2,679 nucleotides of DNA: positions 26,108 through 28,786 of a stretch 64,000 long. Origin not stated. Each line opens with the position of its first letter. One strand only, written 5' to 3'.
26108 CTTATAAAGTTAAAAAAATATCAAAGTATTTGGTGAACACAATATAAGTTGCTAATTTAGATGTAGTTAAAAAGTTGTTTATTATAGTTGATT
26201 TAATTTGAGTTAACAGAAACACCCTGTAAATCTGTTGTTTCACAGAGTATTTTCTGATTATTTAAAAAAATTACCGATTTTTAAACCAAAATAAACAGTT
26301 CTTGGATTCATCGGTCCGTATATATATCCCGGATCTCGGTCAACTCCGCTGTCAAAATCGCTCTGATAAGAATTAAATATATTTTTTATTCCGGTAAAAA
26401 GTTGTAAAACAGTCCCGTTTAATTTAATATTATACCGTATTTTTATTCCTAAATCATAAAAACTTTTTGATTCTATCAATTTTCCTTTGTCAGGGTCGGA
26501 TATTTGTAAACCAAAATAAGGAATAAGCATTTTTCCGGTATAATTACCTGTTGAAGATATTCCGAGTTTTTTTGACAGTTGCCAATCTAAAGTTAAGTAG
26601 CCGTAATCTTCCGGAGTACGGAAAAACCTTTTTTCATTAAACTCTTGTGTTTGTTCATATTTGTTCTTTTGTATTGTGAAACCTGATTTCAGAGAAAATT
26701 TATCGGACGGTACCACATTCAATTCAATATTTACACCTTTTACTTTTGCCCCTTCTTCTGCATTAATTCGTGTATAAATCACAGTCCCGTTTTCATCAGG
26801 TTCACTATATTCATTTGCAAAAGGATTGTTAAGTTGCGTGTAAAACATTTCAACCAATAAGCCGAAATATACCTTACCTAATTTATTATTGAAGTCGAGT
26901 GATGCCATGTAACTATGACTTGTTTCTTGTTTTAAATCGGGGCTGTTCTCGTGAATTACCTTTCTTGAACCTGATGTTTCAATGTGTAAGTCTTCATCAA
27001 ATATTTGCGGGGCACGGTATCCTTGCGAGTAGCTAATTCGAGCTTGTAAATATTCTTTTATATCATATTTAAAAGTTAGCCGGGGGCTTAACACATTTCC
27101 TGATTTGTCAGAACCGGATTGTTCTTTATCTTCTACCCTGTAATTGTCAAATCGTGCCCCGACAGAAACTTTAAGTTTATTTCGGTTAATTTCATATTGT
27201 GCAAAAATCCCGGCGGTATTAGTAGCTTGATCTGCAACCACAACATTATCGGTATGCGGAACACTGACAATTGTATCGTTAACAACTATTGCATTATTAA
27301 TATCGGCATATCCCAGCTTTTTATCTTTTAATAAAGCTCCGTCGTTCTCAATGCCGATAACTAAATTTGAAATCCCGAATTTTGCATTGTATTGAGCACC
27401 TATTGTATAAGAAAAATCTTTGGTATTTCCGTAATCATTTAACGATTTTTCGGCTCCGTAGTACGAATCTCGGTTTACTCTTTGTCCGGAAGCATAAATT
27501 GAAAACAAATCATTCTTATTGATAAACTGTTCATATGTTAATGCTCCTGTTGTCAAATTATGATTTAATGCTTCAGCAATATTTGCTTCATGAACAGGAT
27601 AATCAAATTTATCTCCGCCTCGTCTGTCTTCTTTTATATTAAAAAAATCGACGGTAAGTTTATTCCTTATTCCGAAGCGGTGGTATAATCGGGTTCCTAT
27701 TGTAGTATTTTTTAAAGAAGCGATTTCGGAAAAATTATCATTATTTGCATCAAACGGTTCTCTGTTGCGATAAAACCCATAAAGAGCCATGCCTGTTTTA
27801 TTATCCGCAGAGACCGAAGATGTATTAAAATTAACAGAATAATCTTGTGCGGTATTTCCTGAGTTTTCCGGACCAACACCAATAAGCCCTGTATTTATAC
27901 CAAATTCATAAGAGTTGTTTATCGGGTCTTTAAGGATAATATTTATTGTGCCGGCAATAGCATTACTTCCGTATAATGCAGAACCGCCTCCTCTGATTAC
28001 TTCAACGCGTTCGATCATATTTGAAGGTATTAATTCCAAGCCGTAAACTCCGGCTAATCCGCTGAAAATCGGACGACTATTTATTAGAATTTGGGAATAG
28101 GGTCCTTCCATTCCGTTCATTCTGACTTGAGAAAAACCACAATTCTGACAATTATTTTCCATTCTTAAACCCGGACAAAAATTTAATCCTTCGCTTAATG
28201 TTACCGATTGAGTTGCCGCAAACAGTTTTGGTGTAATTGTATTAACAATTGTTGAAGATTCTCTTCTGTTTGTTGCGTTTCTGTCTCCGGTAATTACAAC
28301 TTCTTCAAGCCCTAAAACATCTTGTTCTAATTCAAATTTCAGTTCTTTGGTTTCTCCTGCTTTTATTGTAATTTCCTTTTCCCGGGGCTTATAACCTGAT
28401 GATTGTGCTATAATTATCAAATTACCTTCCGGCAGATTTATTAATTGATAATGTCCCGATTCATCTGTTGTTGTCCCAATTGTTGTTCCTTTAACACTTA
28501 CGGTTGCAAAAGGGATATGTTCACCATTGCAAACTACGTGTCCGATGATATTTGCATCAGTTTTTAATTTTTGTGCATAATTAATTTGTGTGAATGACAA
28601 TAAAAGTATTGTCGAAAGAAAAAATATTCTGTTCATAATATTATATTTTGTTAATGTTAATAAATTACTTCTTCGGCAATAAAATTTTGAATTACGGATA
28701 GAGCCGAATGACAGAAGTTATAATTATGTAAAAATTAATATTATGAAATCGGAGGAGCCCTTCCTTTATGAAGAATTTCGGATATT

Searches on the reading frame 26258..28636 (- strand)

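Call 30: search_protein_families(library=pfam, proteins=[window:26258-28636:-], max_evalue=0.00001)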
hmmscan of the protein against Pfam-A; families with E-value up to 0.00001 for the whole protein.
window:26258-28636:- (792 aa): 4 families
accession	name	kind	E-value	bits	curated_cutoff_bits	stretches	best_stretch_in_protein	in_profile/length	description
PF00593.30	TonB_dep_Rec_b-barrel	-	1e-32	115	27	1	265-753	14-436/436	TonB dependent receptor-like, beta-barrel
PF13715.12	CarbopepD_reg_2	-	3.4e-22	78.7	32.2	1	32-115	3-88/88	CarboxypepD_reg-like domain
PF07715.20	Plug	-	2e-20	73.7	23.9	1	125-230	3-107/107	TonB-dependent Receptor Plug Domain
PF13620.12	CarboxypepD_reg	-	2.3e-14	53.9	32.3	1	32-104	4-82/82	Carboxypeptidase regulatory-like domain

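Call 31: search_protein_families(library=padloc, proteins=[window:26258-28636:-], max_evalue=0.00001)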
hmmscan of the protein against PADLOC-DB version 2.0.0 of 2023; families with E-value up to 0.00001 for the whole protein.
window:26258-28636:- (792 aa): 0 families
